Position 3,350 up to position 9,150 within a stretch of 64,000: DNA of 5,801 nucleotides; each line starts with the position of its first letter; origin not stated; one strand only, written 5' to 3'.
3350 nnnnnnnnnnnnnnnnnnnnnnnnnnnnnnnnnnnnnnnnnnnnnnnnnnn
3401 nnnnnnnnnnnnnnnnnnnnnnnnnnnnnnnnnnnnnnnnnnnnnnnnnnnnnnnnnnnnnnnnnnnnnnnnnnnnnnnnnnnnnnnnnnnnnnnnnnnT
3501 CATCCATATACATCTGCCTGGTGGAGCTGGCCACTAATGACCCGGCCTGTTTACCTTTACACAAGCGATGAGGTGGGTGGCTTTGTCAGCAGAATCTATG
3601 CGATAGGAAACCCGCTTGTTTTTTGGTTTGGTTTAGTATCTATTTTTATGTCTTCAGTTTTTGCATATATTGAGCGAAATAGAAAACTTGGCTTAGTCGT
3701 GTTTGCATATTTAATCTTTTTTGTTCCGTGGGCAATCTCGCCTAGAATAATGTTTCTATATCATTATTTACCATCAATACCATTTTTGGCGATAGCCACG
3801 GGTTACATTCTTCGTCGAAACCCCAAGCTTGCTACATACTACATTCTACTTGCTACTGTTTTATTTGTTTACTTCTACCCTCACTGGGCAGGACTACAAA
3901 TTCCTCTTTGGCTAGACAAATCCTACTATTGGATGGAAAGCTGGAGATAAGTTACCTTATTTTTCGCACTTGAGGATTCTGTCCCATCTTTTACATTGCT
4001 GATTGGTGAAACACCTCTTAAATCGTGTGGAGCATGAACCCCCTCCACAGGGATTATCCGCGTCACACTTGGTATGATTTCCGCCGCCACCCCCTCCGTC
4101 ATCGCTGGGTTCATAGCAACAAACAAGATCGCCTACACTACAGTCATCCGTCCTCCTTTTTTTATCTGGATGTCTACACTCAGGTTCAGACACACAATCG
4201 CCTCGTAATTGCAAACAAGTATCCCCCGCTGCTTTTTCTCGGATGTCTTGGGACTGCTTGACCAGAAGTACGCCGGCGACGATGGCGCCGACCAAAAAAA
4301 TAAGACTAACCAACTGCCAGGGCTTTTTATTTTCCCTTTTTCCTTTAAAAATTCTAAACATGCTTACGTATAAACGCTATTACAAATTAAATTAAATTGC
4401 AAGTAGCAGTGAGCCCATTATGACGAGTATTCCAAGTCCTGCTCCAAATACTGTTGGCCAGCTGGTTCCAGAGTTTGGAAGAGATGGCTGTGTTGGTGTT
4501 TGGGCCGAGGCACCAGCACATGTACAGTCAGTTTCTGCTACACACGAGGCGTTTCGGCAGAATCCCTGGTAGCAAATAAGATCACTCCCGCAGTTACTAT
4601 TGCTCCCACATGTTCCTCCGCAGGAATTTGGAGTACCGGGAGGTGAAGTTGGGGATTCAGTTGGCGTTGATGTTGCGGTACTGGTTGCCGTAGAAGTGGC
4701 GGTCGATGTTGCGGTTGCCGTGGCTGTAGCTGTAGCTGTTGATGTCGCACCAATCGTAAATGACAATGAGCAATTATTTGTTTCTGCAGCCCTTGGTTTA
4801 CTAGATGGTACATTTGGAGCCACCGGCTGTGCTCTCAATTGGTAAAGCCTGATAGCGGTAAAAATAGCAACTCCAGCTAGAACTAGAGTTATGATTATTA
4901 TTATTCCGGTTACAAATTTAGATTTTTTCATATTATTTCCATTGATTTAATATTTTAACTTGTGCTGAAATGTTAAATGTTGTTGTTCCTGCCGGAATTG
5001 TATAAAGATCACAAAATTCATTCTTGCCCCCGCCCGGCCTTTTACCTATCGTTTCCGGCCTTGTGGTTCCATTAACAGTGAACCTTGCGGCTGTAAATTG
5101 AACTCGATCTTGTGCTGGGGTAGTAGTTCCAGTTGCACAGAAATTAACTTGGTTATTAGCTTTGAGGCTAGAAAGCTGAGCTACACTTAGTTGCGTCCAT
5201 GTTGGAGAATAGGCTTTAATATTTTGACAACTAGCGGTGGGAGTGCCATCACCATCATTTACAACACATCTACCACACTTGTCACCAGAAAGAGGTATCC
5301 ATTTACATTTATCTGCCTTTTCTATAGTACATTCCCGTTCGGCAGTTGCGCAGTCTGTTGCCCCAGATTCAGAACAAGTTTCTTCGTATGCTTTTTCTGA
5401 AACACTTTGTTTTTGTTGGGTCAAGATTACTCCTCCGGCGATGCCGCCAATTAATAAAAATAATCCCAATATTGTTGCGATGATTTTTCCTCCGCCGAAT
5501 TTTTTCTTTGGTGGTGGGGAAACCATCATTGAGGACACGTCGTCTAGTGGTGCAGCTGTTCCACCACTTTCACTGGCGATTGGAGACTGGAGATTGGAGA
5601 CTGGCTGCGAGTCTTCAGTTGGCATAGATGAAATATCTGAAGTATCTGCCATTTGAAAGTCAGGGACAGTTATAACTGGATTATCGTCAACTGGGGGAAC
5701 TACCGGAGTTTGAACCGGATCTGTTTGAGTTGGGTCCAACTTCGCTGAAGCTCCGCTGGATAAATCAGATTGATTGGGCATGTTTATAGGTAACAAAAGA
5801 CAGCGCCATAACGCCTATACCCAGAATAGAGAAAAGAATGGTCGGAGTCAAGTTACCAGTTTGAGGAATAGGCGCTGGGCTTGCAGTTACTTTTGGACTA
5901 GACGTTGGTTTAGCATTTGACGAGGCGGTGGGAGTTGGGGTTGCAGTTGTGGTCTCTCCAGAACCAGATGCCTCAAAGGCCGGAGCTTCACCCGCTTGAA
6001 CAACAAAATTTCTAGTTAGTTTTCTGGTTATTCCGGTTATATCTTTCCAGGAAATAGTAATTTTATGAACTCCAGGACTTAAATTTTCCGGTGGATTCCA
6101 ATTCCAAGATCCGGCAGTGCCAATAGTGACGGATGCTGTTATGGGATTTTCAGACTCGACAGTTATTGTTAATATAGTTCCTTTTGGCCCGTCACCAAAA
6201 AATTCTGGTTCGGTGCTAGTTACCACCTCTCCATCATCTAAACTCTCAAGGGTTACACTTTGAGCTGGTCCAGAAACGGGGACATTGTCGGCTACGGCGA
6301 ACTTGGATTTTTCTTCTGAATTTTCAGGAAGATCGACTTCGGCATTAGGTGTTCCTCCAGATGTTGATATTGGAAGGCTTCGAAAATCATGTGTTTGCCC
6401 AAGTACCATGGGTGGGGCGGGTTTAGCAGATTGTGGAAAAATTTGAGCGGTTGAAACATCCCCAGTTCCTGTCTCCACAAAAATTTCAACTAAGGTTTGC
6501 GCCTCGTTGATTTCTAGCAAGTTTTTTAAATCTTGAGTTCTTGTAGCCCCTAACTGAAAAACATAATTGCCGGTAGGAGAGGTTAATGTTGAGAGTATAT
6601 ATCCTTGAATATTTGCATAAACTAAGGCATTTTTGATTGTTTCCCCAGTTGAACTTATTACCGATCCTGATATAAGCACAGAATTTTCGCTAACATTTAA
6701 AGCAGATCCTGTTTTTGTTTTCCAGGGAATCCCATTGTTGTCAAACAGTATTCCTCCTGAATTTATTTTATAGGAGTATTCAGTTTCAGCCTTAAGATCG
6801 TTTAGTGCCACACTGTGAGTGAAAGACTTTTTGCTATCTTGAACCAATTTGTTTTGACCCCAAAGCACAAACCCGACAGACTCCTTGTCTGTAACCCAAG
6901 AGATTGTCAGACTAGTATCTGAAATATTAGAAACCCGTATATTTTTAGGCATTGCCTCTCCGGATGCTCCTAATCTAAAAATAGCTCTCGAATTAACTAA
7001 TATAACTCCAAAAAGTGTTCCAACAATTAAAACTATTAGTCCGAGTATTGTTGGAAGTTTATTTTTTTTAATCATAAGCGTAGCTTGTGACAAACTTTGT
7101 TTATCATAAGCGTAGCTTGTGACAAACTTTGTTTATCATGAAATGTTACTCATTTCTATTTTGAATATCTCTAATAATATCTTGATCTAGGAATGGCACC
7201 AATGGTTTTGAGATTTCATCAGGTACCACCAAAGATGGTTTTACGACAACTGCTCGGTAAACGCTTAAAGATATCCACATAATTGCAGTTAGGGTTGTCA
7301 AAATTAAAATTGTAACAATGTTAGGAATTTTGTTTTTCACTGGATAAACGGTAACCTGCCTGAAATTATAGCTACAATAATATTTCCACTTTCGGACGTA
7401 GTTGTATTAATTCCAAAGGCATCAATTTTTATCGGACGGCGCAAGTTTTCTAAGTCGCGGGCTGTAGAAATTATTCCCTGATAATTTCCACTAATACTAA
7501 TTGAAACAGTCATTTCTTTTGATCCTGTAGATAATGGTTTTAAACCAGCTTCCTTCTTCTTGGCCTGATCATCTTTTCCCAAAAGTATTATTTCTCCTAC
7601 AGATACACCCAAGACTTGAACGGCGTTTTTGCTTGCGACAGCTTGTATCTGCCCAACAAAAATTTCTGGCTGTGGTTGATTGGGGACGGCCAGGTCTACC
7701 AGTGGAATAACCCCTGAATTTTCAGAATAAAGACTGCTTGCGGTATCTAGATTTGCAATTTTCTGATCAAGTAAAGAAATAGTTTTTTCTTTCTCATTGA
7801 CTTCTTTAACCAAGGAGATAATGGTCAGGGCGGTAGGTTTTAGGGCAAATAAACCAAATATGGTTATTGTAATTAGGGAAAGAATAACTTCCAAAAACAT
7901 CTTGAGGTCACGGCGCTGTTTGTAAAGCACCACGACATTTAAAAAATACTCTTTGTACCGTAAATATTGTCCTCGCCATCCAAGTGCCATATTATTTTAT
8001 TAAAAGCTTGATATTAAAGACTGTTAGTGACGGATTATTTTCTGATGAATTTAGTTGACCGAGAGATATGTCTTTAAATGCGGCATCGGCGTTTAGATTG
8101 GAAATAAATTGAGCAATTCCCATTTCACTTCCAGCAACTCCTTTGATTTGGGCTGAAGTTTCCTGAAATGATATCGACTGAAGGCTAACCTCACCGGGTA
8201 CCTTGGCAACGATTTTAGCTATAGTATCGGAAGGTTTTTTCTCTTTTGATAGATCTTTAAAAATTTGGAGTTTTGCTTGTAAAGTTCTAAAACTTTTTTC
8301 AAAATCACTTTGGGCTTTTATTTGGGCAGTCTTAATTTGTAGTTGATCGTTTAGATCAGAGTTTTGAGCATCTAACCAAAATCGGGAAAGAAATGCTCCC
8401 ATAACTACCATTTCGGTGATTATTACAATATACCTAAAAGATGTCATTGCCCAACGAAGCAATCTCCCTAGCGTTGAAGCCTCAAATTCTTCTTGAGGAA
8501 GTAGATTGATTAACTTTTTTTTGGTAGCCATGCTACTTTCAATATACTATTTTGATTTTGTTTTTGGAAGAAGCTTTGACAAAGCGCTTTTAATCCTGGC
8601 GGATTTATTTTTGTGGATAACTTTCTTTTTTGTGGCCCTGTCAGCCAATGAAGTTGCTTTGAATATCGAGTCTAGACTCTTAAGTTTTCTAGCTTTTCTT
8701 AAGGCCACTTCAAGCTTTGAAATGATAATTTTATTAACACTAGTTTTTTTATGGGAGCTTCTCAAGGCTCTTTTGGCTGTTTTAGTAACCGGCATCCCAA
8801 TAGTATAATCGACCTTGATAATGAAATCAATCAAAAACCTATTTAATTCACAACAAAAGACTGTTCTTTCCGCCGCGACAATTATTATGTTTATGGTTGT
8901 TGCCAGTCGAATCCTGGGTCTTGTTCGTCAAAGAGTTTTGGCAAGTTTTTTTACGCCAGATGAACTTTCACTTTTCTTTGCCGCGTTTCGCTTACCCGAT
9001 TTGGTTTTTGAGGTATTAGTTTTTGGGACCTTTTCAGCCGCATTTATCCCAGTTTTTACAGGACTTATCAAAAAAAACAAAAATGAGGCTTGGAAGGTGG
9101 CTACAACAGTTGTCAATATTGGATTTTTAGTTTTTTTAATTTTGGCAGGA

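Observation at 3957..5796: Trio of membrane-anchored cysteine-rich proteins with low-complexity T/S/A/P linkers (candidate O-glycosylation substrates)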

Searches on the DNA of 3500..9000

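Call 69: search_rna_families(source=window, start=3500, end=9000, threshold=gathering)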
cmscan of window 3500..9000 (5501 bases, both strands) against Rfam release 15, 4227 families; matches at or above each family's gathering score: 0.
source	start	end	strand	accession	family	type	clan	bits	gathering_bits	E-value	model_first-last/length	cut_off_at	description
